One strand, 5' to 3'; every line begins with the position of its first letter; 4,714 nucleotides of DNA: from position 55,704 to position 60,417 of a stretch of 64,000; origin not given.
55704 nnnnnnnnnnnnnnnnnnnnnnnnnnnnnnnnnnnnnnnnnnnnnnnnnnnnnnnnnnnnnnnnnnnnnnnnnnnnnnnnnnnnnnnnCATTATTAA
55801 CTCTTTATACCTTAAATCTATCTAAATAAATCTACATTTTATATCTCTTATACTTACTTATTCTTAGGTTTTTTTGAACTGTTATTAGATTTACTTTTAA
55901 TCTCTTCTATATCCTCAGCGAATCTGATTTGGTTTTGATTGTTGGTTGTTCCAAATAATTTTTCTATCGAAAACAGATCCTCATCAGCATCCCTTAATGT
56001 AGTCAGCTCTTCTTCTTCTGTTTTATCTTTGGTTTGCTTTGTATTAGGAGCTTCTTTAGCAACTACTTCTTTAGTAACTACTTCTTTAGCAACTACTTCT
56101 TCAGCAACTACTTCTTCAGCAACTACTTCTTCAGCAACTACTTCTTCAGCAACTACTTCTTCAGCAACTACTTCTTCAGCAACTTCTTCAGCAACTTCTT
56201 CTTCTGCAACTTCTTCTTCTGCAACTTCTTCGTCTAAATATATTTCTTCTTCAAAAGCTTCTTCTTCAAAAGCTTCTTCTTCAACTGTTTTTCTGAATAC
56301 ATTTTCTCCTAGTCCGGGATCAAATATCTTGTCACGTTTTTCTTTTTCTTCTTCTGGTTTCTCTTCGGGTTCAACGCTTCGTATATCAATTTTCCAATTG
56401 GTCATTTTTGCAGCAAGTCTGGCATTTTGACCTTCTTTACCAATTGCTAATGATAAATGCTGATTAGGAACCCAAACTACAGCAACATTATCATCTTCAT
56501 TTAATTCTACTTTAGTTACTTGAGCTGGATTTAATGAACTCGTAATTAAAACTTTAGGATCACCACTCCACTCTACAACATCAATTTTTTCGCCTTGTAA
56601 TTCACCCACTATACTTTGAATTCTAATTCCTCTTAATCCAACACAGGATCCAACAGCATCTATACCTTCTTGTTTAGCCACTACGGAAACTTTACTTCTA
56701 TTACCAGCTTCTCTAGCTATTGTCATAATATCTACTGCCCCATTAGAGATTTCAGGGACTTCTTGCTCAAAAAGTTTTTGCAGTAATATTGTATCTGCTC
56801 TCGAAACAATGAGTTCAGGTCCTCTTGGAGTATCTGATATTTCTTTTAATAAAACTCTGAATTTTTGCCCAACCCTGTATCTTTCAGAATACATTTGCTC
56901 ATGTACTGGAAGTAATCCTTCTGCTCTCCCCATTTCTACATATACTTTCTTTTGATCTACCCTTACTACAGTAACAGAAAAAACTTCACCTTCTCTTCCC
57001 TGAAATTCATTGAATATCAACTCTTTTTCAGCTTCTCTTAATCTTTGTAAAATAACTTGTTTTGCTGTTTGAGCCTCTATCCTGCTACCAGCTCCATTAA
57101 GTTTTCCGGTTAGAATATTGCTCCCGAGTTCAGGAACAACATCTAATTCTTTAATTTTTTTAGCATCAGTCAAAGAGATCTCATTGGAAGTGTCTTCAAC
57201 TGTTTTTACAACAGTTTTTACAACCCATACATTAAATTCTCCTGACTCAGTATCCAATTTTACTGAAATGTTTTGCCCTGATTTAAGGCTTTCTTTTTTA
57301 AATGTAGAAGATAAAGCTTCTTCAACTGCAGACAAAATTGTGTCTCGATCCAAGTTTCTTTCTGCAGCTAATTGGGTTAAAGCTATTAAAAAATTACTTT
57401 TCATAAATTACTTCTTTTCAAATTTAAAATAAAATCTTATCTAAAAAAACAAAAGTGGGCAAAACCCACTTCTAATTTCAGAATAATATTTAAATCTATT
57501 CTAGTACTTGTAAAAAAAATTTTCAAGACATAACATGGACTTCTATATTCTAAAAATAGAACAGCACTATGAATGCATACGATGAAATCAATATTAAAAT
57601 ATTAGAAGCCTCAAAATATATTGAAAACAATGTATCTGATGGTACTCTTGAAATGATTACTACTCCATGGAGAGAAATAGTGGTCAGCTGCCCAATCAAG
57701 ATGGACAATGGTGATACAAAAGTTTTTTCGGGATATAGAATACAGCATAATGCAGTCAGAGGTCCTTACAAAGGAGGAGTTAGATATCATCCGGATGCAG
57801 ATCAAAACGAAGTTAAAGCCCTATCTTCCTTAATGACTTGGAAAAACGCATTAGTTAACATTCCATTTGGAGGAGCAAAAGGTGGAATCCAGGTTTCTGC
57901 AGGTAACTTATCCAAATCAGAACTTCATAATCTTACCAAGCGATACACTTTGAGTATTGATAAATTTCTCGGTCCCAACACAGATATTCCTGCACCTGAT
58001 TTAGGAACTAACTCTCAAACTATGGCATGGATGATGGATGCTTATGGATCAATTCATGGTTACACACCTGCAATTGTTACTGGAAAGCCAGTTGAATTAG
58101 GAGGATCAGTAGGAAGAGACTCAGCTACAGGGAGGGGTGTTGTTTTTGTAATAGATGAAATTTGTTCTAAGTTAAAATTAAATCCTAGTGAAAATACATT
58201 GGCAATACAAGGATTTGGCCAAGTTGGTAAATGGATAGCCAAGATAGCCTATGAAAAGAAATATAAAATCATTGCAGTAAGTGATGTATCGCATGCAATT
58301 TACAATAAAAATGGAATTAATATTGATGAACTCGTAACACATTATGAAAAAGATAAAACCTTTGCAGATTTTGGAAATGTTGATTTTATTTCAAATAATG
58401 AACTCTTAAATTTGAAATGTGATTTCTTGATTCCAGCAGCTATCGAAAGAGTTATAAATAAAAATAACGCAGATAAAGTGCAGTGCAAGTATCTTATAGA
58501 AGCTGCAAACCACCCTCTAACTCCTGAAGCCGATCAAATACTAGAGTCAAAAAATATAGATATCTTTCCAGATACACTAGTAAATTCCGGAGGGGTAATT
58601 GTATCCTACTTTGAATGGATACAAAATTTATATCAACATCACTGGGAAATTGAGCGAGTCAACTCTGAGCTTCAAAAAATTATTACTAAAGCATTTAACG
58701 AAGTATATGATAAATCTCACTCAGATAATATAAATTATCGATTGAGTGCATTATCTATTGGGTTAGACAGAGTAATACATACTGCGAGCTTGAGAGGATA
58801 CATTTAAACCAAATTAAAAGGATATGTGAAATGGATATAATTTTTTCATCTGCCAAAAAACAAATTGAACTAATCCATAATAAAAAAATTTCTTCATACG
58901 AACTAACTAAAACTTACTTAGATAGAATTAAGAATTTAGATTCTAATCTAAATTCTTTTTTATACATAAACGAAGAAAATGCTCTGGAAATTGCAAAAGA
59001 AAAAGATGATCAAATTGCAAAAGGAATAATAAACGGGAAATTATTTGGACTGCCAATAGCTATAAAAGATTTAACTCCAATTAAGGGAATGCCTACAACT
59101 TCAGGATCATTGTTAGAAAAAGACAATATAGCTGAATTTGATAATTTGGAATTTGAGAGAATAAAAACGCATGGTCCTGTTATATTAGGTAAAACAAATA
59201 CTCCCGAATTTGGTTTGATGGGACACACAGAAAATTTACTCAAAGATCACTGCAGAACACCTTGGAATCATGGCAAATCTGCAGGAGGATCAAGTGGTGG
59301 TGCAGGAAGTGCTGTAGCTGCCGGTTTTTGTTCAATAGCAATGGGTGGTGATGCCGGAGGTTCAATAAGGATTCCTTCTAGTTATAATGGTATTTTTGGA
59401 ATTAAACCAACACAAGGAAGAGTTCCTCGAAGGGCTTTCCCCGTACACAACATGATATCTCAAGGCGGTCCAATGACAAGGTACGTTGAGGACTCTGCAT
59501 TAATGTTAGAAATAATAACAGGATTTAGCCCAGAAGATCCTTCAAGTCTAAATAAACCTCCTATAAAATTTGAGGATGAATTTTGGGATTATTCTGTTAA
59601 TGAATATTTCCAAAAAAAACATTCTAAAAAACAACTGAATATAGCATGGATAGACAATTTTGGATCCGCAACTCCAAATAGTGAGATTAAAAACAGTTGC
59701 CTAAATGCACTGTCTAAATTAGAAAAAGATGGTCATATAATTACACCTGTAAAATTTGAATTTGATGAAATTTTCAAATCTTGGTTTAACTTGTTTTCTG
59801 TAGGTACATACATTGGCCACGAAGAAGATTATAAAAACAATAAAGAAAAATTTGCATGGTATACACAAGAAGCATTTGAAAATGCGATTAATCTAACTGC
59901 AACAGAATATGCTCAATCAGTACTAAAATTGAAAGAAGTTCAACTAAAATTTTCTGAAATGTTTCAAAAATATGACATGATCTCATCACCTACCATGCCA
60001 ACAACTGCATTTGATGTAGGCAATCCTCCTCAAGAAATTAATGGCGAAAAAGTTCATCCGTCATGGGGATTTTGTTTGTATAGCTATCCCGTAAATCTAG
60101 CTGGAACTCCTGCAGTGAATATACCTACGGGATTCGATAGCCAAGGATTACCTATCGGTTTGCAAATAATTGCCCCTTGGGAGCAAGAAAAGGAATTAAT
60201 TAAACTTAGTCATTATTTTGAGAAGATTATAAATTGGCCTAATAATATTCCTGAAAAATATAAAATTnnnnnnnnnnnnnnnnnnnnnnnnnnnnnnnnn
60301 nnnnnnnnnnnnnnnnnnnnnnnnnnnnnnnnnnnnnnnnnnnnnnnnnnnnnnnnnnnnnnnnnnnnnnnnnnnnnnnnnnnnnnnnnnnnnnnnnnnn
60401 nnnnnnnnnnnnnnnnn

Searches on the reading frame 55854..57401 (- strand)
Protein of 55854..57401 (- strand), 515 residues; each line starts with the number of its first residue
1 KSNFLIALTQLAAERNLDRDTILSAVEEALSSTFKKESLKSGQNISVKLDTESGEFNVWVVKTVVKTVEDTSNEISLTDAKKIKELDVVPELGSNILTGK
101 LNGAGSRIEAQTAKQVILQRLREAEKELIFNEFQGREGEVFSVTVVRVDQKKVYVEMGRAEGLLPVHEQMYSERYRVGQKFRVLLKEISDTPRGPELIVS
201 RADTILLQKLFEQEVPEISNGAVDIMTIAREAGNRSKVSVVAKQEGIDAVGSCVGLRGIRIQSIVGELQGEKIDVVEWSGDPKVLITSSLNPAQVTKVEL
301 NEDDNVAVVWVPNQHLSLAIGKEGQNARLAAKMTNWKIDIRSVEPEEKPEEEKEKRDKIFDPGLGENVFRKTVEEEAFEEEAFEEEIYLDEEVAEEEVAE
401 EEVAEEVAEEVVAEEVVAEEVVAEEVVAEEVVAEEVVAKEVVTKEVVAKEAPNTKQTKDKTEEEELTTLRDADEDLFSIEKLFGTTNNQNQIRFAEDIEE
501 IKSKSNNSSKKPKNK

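Call 74: search_protein_families(library=pfam, proteins=[window:55854-57401:-], max_evalue=0.00001)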
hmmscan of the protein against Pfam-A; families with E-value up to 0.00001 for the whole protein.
window:55854-57401:- (515 aa): 3 families
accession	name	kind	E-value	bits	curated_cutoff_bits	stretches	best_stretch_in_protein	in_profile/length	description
PF08529.16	NusA_N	-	6.1e-29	101.1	23.8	1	4-127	2-119/119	NusA N-terminal domain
PF13184.12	KH_5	-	5.8e-25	87.6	27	1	232-299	1-68/69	NusA-like KH domain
PF00575.29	S1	-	9.6e-08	32.7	22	1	137-195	4-69/74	S1 RNA binding domain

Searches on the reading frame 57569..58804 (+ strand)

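Call 74: search_protein_families(library=pfam, proteins=[window:57569-58804:+], max_evalue=0.00001)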
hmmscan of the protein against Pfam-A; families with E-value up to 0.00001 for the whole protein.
window:57569-58804:+ (412 aa): 2 families
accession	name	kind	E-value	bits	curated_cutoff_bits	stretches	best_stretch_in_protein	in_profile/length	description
PF00208.27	ELFV_dehydrog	-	4.3e-71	239.9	23.4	1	178-410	1-241/241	Glutamate/Leucine/Phenylalanine/Valine dehydrogenase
PF02812.23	ELFV_dehydrog_N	-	2e-52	176.7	25.3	1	34-159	2-127/129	Glu/Leu/Phe/Val dehydrogenase, dimerisation domain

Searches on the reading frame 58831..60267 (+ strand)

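Call 74: search_protein_families(library=pfam, proteins=[window:58831-60267:+], max_evalue=0.00001)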
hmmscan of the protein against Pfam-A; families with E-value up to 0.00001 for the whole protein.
window:58831-60267:+ (479 aa): 1 family
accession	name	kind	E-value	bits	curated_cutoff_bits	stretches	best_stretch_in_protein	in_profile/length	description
PF01425.27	Amidase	-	2.1e-100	337.3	27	1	24-456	1-444/445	Amidase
